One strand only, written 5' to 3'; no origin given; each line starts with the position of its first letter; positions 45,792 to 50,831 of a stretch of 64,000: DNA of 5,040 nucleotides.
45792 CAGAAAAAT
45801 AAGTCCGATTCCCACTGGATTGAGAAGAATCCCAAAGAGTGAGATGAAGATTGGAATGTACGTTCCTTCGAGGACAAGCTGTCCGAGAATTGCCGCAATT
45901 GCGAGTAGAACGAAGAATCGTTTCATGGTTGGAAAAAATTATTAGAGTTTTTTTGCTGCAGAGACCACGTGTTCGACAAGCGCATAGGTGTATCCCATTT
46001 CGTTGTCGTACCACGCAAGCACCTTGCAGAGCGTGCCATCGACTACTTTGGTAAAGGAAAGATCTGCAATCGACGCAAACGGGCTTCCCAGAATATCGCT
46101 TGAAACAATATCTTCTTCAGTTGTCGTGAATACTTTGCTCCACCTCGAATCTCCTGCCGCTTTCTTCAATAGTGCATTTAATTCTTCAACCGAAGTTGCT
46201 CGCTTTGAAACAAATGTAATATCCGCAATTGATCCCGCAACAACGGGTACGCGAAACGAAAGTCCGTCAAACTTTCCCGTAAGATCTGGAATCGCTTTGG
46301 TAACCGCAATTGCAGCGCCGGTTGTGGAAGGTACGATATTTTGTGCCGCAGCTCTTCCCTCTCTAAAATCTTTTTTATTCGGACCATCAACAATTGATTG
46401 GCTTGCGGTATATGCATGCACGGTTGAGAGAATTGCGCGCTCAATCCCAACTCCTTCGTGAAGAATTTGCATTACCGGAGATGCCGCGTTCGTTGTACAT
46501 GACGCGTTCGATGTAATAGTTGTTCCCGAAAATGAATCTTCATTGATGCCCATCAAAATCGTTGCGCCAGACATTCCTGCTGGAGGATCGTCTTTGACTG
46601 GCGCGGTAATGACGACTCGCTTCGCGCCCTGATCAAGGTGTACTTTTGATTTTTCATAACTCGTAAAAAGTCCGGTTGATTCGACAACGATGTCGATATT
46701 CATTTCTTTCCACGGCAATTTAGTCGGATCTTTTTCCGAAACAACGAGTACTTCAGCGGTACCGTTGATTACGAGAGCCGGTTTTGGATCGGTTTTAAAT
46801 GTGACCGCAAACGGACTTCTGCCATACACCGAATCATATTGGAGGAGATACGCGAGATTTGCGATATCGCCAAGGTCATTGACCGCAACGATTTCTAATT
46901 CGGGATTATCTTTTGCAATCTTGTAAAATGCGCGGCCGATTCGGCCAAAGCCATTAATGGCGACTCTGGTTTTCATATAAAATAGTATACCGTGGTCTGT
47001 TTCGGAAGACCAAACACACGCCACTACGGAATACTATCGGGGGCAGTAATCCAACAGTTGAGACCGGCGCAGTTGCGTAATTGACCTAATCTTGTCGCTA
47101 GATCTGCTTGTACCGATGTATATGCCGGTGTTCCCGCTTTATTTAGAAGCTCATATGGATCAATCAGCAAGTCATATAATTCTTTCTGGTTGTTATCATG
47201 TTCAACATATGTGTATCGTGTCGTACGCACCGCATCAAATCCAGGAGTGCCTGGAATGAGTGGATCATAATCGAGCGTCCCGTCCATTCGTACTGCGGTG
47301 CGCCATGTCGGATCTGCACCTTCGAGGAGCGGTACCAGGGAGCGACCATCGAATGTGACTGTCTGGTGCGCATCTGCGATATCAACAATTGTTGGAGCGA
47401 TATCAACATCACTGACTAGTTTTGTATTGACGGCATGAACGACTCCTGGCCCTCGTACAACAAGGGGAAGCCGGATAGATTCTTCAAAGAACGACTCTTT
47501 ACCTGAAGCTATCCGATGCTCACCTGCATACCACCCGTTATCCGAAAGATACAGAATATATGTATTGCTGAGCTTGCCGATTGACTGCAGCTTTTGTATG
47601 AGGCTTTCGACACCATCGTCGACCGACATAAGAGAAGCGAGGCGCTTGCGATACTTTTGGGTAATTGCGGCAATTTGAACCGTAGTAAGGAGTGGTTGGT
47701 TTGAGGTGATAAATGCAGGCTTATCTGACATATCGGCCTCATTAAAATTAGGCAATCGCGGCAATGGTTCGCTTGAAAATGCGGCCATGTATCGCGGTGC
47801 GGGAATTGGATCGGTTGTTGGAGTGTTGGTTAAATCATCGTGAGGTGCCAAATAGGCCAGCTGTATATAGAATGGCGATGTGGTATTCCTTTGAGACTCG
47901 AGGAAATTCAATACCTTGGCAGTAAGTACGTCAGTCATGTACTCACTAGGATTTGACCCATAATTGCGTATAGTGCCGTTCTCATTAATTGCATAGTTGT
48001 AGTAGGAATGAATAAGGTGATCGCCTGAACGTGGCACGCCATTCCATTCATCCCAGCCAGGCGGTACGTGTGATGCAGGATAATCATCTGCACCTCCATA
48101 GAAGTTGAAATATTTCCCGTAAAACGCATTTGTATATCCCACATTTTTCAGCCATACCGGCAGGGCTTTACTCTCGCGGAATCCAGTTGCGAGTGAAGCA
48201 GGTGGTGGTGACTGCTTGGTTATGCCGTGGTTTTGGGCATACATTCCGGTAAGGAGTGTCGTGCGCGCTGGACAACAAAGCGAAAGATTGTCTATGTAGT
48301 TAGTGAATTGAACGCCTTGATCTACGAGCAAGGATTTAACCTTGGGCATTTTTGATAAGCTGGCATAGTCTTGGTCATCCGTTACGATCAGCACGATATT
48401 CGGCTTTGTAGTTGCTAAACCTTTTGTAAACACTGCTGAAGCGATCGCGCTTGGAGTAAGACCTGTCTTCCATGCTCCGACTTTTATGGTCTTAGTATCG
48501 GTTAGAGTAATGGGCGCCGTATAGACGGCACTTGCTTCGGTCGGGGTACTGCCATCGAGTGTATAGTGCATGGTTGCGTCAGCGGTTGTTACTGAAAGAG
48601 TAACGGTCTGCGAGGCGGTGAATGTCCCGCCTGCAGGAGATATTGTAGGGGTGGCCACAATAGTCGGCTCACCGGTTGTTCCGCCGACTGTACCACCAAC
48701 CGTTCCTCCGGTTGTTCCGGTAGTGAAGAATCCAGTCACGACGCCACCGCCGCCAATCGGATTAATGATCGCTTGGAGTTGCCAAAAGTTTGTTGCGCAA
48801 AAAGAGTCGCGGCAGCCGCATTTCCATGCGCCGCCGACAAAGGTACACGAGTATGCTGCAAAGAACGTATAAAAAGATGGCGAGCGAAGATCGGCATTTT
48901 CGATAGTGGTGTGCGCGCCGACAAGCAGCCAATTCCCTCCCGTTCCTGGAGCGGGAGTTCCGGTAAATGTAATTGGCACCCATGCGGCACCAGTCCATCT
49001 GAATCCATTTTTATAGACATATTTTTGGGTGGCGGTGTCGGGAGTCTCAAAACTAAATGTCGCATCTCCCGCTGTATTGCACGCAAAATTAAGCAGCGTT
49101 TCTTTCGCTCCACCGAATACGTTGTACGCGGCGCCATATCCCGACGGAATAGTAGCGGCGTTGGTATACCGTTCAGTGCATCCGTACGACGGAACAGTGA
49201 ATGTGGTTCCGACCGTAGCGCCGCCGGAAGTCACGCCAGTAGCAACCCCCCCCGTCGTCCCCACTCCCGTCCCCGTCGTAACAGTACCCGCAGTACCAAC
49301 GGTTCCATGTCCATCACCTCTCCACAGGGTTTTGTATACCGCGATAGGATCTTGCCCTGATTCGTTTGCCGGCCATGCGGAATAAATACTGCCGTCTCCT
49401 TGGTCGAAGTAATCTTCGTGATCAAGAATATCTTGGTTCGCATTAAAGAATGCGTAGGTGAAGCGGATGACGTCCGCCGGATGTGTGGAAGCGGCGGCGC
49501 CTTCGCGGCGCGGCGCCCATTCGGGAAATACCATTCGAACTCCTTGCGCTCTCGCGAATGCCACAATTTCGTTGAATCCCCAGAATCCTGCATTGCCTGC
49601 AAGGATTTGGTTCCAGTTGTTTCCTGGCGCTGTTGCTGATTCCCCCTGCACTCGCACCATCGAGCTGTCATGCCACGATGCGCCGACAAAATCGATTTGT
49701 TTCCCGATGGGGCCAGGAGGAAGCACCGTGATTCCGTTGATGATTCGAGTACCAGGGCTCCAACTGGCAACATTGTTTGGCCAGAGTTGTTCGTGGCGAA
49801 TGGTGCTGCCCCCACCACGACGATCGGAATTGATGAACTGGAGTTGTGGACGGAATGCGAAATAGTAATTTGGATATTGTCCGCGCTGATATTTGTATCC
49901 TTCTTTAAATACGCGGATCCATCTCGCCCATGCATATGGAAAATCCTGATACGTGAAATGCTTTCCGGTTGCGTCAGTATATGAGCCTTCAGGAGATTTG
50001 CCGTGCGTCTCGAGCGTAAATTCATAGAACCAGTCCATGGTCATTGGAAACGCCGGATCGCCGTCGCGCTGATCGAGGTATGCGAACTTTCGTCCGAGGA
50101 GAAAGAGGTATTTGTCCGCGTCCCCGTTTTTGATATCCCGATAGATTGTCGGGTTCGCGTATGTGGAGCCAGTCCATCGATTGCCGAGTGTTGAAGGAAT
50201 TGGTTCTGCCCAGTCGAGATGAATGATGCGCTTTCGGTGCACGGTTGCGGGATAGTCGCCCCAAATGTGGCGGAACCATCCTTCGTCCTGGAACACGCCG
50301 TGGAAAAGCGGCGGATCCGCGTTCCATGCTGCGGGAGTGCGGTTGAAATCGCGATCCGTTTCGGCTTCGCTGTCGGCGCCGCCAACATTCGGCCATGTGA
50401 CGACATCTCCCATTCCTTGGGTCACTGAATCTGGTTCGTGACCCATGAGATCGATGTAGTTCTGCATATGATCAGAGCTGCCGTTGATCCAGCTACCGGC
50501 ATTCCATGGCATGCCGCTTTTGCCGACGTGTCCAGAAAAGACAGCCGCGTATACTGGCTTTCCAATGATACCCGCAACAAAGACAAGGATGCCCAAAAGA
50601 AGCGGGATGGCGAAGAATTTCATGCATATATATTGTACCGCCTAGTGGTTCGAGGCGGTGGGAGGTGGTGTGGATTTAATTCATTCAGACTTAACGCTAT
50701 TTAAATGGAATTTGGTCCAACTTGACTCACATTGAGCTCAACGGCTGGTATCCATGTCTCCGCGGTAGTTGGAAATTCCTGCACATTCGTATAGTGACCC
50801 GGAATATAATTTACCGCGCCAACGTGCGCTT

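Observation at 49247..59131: Perfect 1,435-bp direct repeat shared by two paralogous enzyme genes (49247-50681 and 57697-59131)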

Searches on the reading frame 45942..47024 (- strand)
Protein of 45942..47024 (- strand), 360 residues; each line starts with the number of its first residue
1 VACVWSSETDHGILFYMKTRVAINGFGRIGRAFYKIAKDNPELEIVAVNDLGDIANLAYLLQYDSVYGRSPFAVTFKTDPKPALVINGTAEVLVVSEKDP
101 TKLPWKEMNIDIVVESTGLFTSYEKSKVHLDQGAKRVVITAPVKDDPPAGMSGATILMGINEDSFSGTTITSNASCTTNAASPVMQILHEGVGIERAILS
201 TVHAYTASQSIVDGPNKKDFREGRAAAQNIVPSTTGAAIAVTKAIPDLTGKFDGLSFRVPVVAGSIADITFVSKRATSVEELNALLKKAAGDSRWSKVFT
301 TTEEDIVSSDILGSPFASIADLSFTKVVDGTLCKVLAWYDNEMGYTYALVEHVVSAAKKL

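Call 6: search_protein_families(library=pfam, proteins=[window:45942-47024:-], max_evalue=0.01)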
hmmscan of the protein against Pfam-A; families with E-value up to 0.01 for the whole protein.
window:45942-47024:- (360 aa): 2 families
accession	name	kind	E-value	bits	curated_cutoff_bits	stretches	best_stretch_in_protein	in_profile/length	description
PF02800.25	Gp_dh_C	-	7.7e-51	172.2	24.4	1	183-339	3-158/158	Glyceraldehyde 3-phosphate dehydrogenase, C-terminal domain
PF00044.30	Gp_dh_N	-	1.3e-33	115.8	31.7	1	20-122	2-100/101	Glyceraldehyde 3-phosphate dehydrogenase, NAD binding domain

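Call 35: find_encoding_contigs(protein=window:45942-47024:-, flank=10000, max_places=6)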
Protein window:45942-47024:- (360 aa): no gene with exactly this product is on record in the collection.

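Call 67: find_encoding_contigs(protein=window:45942-46976:-, flank=10000, max_places=6)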
Protein window:45942-46976:- (344 aa): no gene with exactly this product is on record in the collection.

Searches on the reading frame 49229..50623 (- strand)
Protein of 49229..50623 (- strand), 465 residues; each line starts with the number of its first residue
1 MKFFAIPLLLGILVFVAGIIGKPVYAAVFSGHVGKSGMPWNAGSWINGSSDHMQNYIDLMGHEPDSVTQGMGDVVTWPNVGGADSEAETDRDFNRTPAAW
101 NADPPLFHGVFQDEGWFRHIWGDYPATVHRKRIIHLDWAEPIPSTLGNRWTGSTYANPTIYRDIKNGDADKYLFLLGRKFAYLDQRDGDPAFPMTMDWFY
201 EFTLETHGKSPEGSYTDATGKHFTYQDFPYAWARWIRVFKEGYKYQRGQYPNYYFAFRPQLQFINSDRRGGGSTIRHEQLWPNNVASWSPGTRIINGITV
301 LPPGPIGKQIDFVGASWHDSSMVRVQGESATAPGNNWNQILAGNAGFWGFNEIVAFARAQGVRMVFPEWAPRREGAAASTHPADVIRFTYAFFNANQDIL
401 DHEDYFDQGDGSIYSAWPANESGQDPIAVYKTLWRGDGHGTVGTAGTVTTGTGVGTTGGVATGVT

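Call 14: find_homologous_proteins(query=window:49304-50623:-)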
Query seq(440 aa) (440 aa): 16 proteins with E <= 0.001 among 3727 candidates.
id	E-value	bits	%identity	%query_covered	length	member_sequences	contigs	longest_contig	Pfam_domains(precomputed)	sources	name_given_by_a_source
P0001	3.3e-231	786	80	92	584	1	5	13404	-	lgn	-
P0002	1.1e-225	768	78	92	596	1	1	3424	-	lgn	-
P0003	6.1e-220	749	77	92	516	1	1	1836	-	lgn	-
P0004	6.0e-219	746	75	95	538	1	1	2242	PF13287.13,PF13290.14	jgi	jgi:hypothetical protein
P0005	1.1e-210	719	78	86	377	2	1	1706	-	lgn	-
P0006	3.5e-159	549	60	90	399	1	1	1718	-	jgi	jgi:hypothetical protein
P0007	8.1e-141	488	75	62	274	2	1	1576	-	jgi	jgi:hypothetical protein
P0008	7.9e-139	482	54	91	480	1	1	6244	-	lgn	-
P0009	7.5e-136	472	51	93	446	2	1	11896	-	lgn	-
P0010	2.1e-135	470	52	92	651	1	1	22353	-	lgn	-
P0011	1.3e-131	458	53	91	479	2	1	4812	-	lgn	-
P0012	1.0e-117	412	47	91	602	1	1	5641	-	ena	-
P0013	2.5e-112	394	46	90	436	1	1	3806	-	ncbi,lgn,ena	-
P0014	1.5e-101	359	51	72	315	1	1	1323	-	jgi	jgi:hypothetical protein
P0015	3.3e-100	354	43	99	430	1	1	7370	-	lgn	-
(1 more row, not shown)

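Call 15: find_encoding_contigs(protein=P0001, flank=10000, max_places=6)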
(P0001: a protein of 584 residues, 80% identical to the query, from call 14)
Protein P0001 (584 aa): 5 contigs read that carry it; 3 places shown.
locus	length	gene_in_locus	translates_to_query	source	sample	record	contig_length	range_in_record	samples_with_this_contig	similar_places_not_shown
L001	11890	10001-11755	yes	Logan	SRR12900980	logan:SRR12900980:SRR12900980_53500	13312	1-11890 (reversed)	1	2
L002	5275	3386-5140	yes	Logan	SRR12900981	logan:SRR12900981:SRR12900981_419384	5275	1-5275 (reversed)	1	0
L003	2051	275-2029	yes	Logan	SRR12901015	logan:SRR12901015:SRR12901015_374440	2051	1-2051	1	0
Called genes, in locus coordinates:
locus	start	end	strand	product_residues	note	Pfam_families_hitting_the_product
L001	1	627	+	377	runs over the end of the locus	PF01098:FTSW_RODA_SPOVE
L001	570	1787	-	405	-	PF13439:Glyco_transf_4, PF13477:Glyco_trans_4_2, PF13579:Glyco_trans_4_4, PF20706:GT4-conflict, PF00534:Glycos_transf_1, PF13692:Glyco_trans_1_4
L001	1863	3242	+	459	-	PF02397:Bac_transf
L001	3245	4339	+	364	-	PF01073:3Beta_HSD, PF01370:Epimerase, PF07993:NAD_binding_4 (faint)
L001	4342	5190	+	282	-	PF00763:THF_DHG_CYH, PF02882:THF_DHG_CYH_C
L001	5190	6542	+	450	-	PF07549:Sec_GG (weak), PF21760:SecD_1st, PF22599:SecDF_P1_head, PF02355:SecD_SecF_C, PF03176:MMPL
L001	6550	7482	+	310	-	PF07549:Sec_GG (weak), PF02355:SecD_SecF_C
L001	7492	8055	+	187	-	PF13238:AAA_18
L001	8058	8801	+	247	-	PF02153:PDH_N, PF26213:TYRAAT1_C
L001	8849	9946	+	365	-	PF00704:Glyco_hydro_18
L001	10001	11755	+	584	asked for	-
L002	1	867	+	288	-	?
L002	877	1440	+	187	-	PF13238:AAA_18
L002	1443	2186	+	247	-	PF02153:PDH_N, PF26213:TYRAAT1_C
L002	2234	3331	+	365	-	PF00704:Glyco_hydro_18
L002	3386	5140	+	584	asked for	-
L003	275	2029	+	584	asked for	-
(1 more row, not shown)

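Call 16: find_encoding_contigs(protein=P0010, flank=10000, max_places=4)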
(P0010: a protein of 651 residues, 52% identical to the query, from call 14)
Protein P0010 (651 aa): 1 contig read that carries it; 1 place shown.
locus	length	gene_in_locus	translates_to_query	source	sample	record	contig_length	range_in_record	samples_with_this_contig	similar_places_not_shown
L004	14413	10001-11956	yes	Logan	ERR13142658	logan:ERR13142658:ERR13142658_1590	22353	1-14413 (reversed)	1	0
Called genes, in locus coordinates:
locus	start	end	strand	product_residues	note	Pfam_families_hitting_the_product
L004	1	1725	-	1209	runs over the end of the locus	PF05048:NosD, PF13229:Beta_helix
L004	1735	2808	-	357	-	PF07238:PilZ (faint), PF25964:BSH_ALG44 (weak), PF25965:Beta-barrel_ALG44 (weak)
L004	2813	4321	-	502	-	PF13641:Glyco_tranf_2_3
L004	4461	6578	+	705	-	PF08238:Sel1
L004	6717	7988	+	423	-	PF10082:BBP2_2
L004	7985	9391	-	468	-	PF00657:Lipase_GDSL, PF13472:Lipase_GDSL_2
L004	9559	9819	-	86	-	-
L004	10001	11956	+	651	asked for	-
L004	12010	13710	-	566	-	-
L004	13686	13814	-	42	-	-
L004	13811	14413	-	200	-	?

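Call 18: find_related_loci(query=A1, collection=genome_contigs, flank=10000)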
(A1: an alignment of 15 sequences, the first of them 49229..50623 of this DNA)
Query A1 (465 aa) in genome_contigs; peptide patterns used: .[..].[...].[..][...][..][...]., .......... (x = any residue, [..] = any of these).
8 stretches matched a pattern; 2 encode a relative of the query (tblastn E <= 1e-3); 2 distinct loci.
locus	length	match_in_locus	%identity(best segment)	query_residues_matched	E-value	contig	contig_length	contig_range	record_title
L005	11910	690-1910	68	30-435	0e+0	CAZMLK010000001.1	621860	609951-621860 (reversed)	MAG TPA_asm: uncultured Candidatus Saccharibacteria bacterium isolate SRP342105_co1_72 genome assembly, contig: NODE_4_l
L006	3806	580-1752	46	40-435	1e-117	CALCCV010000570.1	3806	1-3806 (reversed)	MAG TPA_asm: uncultured Bdellovibrionaceae bacterium isolate SRR6231203_bin.33_CONCOCT_v1.1_MAG genome assembly, contig:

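Call 21: find_related_loci(query=A1, collection=metagenome_contigs, flank=10000)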
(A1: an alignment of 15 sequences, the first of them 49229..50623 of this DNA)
Query A1 (465 aa) in metagenome_contigs; peptide patterns used: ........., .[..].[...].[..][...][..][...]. (x = any residue, [..] = any of these).
50 stretches matched a pattern; 3 encode a relative of the query (tblastn E <= 1e-3); 3 distinct loci.
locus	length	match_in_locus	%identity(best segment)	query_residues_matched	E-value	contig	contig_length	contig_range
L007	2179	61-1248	49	36-435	4e-130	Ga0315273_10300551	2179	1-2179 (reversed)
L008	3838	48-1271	46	26-434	3e-116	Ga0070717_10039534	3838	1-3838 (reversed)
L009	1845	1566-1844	76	62-154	1e-44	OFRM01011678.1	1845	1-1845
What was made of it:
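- Tried and rejected: Only 5 loci were found and none is close enough to serve as a strain-level comparator (calls 18, 21).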

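Call 22: predict_structure(alignment_id=A1)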
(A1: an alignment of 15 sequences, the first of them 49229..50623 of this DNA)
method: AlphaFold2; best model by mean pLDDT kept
length: 465 residues; sequences in the alignment: 15
mean_pLDDT: 86.0   pTM: 0.85
mean pLDDT of the five models: 86.0, 82.9, 81.4, 74.0, 67.6
residues with pLDDT >= 90: 321; 70-90: 76; 50-70: 10; < 50: 58
segments of 3 or more residues with pLDDT < 50: 1-30, 438-465
pLDDT, mean of each block of 10 residues (from residue 1): 41 42 37 86 84 90 93 93 97 98 95 83 88 93 93 94 98 98 95 94 86 95 97 98 98 95 88 92 98 98 98 88 89 95 94 97 95 86 95 96 88 87 91 72 42 31 33
secondary structure, 60 per line:
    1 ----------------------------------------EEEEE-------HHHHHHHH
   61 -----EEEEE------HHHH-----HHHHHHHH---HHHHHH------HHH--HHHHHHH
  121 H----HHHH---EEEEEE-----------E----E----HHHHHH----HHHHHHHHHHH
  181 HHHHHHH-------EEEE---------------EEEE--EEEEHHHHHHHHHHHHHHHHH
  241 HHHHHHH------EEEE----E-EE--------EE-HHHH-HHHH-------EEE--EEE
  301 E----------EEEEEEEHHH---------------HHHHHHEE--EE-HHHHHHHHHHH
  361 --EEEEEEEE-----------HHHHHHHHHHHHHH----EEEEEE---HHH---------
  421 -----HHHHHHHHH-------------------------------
elements in order: E41-45 H53-60 E66-70 H77-80 H86-93 H97-102 H114-121 H126-129 E133-138 H160-165 H170-187 E195-198 E214-217 E220-223 H224-247 E254-257 H277-280 H282-285 E293-295 E298-301 E312-318 H337-342 H350-360 E363-370 H382-395 E400-405 H426-434
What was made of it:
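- On Glycoside hydrolase family 26: AF2 pLDDT 86 (call 22).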

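Call 28: fold_search(model_id=the predicted structure, library=pdb)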
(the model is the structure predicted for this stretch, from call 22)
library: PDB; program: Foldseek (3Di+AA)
matches with E <= 10: 875; with E <= 0.001: 203
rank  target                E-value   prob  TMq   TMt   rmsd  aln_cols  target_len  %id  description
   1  2cip_A                9.5e-11  1.00  0.44  0.70   5.9       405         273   12  Structure of the Michaelis complex of a family 26 lichenase (released 2006-07-12)
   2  2v3g                  2.3e-10  1.00  0.44  0.70   6.3       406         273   12  Structure of a family 26 lichenase in complex with noeuromycin (released 2007-09-18)
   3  2bvd                  3.5e-10  1.00  0.42  0.66   7.3       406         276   12  HOW FAMILY 26 GLYCOSIDE HYDROLASES ORCHESTRATE CATALYSIS ON DIFFERENT POLYSACCHARIDES. STRUCTURE AND ACTIVITY OF A CLOST (released 2005-06-30)
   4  2cit_A                6.0e-10  1.00  0.44  0.70   6.1       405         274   12  Structure of the covalent intermediate of a family 26 lichenase (released 2006-04-10)
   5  6zpl_C                2.0e-09  1.00  0.45  0.72   5.8       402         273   13  Inward-open structure of human glycine transporter 1 in complex with a benzoylisoindoline inhibitor, sybody Sb_GlyT1#7 (released 2021-03-17)
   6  3cbw_A                9.1e-09  1.00  0.43  0.57   8.0       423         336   11  Crystal structure of the YdhT protein from Bacillus subtilis (released 2008-03-11)
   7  2x2y_A                2.4e-08  1.00  0.45  0.47   7.9       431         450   11  Cellulomonas fimi endo-beta-1,4-mannanase double mutant (released 2010-06-23)
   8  2x2y_B                4.0e-08  1.00  0.45  0.46   7.9       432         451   12  Cellulomonas fimi endo-beta-1,4-mannanase double mutant (released 2010-06-23)
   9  2bvt_A                9.2e-08  1.00  0.45  0.46   7.7       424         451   11  The structure of a modular endo-beta-1,4-mannanase from Cellulomonas fimi explains the product specificity of glycosid (released 2005-09-26)
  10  3cbw_B                9.8e-08  1.00  0.38  0.50   7.5       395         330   11  Crystal structure of the YdhT protein from Bacillus subtilis (released 2008-03-11)
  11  2qha_A                1.2e-07  1.00  0.44  0.57   7.2       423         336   11  From Structure to Function: Insights into the Catalytic Substrate Specificity and Thermostability Displayed by Bacillu (released 2008-05-20)
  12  7eet                  1.7e-07  1.00  0.44  0.57   8.0       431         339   12  Mannanase KMAN from Klebsiella oxytoca KUB-CW2-3 (released 2021-11-10)
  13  3tp4_B                1.9e-07  1.00  0.44  0.44   8.1       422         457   11  Crystal Structure of engineered protein at the resolution 1.98A, Northeast Structural Genomics Consortium Target OR128 (released 2011-10-05)
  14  1gvy_A                2.0e-07  1.00  0.44  0.52   7.4       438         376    9  Substrate distorsion by beta-mannanase from Pseudomonas cellulosa (released 2002-09-05)
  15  1r7o                  2.0e-07  1.00  0.42  0.53   7.3       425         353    9  Crystal Structure of apo-mannanase 26A from Psudomonas cellulosa (released 2003-11-11)
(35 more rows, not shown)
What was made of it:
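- On Glycoside hydrolase family 26: The top 25 Foldseek PDB hits are almost all GH26, with E down to 9.5e-11 (call 28).
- Closest known: Glycoside hydrolase family 26. Same: The best structural matches of the shared domain are GH26 enzymes (2cip, 2v3g, 2bvt, 1gvy and others; Foldseek E 1e-10 to 1e-6, call 28).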

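Call 42: list_cluster_members(proteins=[window:49250-50623:-, window:48677-49276:-, window:56380-57726:-, window:47024-48706:-])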
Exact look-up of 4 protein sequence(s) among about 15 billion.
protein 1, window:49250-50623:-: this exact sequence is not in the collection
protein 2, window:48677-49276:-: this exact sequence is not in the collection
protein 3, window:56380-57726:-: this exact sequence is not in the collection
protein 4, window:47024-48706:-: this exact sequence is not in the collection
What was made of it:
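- Tried and rejected: The exact-sequence look-up does not hold truncated products; the positive control also failed (call 42).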

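Call 44: search_protein_families(library=pfam, proteins=[window:49229-50623:-], max_evalue=10)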
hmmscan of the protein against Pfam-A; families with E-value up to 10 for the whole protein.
window:49229-50623:- (465 aa): 0 families

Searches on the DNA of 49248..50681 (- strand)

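Call 82: search_dna_similar(query=window:49248-50681:-, collection=plasmids, mode=distant, max_rows=5)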
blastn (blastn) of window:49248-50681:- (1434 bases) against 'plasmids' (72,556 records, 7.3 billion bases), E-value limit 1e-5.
No match.

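Call 83: search_dna_similar(query=window:49248-50681:-, collection=phages, mode=distant, max_rows=5)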
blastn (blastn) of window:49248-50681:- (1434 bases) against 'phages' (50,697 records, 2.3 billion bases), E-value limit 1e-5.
No match.
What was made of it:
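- On Insertion sequence / transposon: There are no plasmid or phage matches (calls 82, 83).
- There is no similarity to plasmids or phages (calls 82, 83).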
